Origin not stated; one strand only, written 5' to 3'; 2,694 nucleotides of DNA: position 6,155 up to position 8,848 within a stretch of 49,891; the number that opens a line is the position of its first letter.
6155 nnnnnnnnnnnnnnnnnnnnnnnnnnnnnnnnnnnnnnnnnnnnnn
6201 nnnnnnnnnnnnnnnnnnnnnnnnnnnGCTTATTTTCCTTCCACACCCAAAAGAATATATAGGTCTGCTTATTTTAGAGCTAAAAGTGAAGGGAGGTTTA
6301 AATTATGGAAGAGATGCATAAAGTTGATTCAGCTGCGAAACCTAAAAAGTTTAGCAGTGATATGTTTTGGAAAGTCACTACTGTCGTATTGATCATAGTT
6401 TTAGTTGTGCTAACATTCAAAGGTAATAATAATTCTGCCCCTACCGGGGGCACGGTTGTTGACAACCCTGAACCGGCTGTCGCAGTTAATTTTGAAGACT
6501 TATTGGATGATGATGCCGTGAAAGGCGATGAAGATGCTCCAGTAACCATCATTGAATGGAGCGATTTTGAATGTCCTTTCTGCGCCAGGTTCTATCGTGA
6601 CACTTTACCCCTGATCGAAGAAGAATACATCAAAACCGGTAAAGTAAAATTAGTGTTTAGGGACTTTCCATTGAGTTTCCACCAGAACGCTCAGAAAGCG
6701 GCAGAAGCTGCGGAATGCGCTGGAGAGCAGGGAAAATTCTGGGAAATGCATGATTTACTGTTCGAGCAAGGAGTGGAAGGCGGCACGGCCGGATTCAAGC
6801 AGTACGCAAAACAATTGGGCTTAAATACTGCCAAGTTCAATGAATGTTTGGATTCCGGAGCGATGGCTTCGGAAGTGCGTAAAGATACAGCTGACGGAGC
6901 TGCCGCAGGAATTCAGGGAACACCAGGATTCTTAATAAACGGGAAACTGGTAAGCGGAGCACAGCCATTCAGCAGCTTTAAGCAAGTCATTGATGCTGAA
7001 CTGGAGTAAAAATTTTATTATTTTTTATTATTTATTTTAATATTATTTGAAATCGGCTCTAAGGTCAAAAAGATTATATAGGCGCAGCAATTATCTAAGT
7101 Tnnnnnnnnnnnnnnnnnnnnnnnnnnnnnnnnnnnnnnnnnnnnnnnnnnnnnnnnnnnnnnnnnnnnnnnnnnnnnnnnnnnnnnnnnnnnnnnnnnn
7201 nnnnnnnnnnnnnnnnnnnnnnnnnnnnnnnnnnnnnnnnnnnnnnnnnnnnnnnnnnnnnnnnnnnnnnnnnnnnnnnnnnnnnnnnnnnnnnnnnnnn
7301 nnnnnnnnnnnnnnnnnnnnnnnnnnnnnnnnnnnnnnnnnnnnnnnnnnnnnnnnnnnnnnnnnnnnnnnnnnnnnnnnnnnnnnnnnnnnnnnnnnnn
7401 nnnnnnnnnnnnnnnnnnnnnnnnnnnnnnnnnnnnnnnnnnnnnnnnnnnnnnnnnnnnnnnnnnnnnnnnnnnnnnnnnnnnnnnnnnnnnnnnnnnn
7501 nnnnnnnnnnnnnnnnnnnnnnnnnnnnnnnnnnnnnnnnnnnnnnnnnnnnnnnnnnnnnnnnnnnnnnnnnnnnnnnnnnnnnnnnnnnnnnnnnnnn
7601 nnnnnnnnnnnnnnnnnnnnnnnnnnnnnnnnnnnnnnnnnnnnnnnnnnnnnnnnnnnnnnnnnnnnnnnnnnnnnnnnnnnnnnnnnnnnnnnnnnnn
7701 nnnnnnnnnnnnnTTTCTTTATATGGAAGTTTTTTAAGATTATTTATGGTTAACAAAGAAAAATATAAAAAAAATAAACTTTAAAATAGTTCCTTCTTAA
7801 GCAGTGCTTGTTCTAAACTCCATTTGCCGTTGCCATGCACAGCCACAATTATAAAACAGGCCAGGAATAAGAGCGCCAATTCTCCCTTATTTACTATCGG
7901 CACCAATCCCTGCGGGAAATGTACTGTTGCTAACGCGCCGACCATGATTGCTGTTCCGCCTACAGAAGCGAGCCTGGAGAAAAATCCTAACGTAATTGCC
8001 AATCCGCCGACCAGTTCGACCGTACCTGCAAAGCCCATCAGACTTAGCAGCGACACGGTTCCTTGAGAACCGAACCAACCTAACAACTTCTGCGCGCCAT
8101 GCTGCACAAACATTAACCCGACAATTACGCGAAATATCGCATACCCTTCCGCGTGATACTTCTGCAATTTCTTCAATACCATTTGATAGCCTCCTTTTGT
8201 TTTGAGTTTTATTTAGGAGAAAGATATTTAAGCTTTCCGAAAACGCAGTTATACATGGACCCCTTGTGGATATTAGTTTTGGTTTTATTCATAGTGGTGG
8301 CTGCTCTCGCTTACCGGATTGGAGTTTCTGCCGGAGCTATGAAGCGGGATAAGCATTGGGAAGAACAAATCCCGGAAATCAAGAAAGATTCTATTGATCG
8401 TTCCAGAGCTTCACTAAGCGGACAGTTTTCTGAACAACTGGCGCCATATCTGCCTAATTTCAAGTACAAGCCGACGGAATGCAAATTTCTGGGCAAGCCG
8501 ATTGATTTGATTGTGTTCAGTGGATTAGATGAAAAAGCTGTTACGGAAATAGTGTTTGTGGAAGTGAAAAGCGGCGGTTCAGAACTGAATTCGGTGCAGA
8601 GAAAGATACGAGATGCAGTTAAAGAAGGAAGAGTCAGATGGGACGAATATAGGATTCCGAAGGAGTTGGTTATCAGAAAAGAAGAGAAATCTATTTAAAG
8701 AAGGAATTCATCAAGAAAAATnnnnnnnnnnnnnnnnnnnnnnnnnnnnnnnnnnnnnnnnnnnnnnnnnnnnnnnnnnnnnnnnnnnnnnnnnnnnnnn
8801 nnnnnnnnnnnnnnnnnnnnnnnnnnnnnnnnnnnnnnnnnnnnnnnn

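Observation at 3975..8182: Compact extracytoplasmic disulfide/redox module: Trx-like, cupredoxin-DoxX-VKOR operon, DsbA-like, second DoxX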

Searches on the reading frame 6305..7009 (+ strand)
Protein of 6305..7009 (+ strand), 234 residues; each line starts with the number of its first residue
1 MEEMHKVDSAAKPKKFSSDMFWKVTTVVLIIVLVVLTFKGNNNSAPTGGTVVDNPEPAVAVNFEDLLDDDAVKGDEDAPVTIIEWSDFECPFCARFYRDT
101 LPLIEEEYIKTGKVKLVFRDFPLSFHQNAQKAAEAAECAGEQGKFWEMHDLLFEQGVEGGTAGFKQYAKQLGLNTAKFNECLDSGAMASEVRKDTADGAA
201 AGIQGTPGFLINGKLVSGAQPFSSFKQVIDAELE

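Call 3: search_protein_families(library=pfam, proteins=[window:6305-7009:+], max_evalue=0.1)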
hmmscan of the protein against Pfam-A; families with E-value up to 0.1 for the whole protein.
window:6305-7009:+ (234 aa): 4 families
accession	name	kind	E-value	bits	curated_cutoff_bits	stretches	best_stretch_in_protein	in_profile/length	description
PF13462.12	Thioredoxin_4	-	1.9e-39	135.9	23.2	1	70-231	5-165/165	Thioredoxin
PF01323.26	DSBA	-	4e-22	79.4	25.6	1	81-229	1-190/191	DSBA-like thioredoxin domain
PF13098.12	Thioredoxin_2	-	0.00012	22.8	27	1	82-228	9-103/104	Thioredoxin-like domain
PF13192.12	Thioredoxin_3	-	0.088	13.3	24.8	0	190-217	35-61/76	Thioredoxin domain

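Call 4: search_protein_families(library=ncbifam, proteins=[window:6305-7009:+], max_evalue=0.1)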
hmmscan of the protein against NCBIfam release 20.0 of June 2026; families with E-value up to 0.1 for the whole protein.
window:6305-7009:+ (234 aa): 4 families
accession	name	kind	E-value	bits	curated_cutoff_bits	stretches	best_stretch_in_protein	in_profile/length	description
NF041057.1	Rcas_1661_fam_Se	equivalog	3.9e-46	157.6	190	1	49-231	59-246/247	Rcas_1661 family thioredoxin-like (seleno)lipoprotein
NF008657.0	PRK11657.1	equivalog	1.9e-05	24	124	1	73-116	112-150/251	thiol:disulfide interchange protein DsbG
NF047695.1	ThlDiSintDsbAHaem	equivalog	0.00098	18.5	290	1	73-223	33-185/206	thiol:disulfide interchange protein DsbA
NF008129.0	PRK10877.1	equivalog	0.014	14.6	215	1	183-232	180-230/237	bifunctional protein-disulfide isomerase/oxidoreductase DsbC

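Call 77: search_solved_structures(query=window:6305-7009:+, max_evalue=0.001, show_alignments=2)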
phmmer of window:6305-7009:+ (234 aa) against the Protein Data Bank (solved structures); distinct sequences matched with E-value up to 0.001: 24.
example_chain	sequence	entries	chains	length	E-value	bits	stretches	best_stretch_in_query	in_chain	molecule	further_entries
4pwp_A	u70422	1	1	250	6.6e-28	100.8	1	69-233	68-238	DsbA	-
4pwo_A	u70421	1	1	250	3.1e-27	98.6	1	71-233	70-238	DsbA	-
7unn_A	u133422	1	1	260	3.3e-27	98.5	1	71-233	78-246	Thioredoxin domain-containing protein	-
7uno_A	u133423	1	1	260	8.3e-26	94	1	71-233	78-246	Thioredoxin domain-containing protein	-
3eu3_A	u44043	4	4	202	2.4e-20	76.1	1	63-233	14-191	BdbD | Disulfide bond formation protein D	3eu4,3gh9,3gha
3gyk_A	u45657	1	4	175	5.7e-17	65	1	71-230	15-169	27kDa outer membrane protein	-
3f4r_A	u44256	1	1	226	2.4e-14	56.5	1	67-211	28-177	Putative uncharacterized protein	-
3f4s_A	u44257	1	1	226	8.4e-14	54.7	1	67-195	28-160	Putative uncharacterized protein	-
4n30_A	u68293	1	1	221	2.8e-12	49.7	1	68-212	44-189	Protein disulfide isomerase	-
3f4t_A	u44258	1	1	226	3.1e-12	49.6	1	67-154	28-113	Putative uncharacterized protein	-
7rgv_A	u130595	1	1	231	5.8e-12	48.7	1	78-220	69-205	Thioredoxin domain-containing protein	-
6eez_A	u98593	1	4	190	3.2e-08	36.4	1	72-230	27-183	DsbA-like disulfide oxidoreductase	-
4gxz_A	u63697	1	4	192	4e-08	36.1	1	74-232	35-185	Suppression of copper sensitivity protein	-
6nen_A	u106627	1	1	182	5.5e-08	35.6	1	66-231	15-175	Copper resistance protein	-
6mhh_A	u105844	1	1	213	7.5e-08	35.2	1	63-231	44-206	Metal resistance protein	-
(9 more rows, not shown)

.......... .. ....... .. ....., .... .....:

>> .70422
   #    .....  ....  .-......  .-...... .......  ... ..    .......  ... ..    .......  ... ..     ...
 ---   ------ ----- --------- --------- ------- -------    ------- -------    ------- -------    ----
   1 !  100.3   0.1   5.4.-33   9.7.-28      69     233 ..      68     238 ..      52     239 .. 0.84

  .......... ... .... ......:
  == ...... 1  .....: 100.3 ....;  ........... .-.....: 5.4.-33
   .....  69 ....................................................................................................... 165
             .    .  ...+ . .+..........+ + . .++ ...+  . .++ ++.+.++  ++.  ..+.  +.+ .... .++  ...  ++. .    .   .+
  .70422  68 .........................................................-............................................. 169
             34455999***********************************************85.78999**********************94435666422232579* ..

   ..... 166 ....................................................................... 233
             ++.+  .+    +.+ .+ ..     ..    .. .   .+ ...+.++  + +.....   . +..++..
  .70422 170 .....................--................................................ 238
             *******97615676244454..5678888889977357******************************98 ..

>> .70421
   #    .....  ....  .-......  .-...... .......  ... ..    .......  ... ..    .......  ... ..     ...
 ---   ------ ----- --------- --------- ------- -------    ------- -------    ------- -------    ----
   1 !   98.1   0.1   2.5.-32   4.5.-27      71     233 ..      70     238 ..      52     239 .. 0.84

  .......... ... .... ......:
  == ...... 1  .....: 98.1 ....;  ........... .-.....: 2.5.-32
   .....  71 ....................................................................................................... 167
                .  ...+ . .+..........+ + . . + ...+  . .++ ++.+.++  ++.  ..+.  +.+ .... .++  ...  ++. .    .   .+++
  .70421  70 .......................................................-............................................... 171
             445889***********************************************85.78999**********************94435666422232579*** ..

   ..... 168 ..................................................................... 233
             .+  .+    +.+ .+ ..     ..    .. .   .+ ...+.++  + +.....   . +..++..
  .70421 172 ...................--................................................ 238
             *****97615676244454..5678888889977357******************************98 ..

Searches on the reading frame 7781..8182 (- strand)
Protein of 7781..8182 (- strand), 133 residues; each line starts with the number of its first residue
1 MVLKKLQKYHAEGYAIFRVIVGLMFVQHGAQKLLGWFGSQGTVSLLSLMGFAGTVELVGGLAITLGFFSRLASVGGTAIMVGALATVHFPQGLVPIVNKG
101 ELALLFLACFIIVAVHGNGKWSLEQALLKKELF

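Call 3: search_protein_families(library=pfam, proteins=[window:7781-8182:-], max_evalue=0.1)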
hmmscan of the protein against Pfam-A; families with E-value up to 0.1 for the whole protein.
window:7781-8182:- (133 aa): 2 families
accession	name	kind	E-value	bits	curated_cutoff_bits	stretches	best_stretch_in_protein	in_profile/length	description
PF07681.17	DoxX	-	3.8e-12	47.1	23.6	1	15-88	3-84/85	DoxX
PF04173.18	DoxD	-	0.0013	19.1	22.7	1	49-130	68-147/167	TQO small subunit DoxD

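Call 4: search_protein_families(library=ncbifam, proteins=[window:7781-8182:-], max_evalue=0.1)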
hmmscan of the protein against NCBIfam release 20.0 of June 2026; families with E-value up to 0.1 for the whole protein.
window:7781-8182:- (133 aa): 2 families
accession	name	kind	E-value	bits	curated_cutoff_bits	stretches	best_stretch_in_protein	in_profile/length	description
NF050144.1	matur_HvfX_fam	equivalog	1.9e-09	37.9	80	1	17-96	7-96/165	HvfX family Cu-binding RiPP maturation protein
NF041179.1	TQO_large_DoxD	equivalog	0.013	15.5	300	1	49-130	83-162/181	thiosulfate:quinone oxidoreductase large subunit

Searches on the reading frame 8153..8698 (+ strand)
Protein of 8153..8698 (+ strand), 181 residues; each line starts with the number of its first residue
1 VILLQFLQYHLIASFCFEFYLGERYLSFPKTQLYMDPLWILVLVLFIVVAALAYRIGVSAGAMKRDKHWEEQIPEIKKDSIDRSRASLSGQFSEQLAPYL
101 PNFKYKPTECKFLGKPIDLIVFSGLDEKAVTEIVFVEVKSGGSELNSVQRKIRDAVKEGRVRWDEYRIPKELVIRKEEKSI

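Call 3: search_protein_families(library=pfam, proteins=[window:8153-8698:+], max_evalue=0.1)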
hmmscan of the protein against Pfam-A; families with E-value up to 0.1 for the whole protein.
window:8153-8698:+ (181 aa): 3 families
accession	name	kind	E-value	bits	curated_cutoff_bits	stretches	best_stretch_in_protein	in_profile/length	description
PF10107.15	Endonuc_Holl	-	2.3e-35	122.2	23.8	1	68-167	57-158/159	Endonuclease related to archaeal Holliday junction resolvase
PF09572.16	RE_XamI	-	0.0072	16.3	25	1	115-163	176-223/256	XamI restriction endonuclease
PF23210.1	HEAT_Maestro_2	-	0.049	12.3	27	1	65-132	348-416/650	MROH2B-like, HEAT repeats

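Call 4: search_protein_families(library=ncbifam, proteins=[window:8153-8698:+], max_evalue=0.1)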
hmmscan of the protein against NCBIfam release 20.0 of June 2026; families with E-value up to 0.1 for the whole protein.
window:8153-8698:+ (181 aa): 1 family
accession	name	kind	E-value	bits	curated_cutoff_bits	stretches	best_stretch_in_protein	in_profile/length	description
NF010411.0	PRK13837.1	equivalog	0.037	12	647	1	38-97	244-303/828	two-component system VirA-like sensor kinase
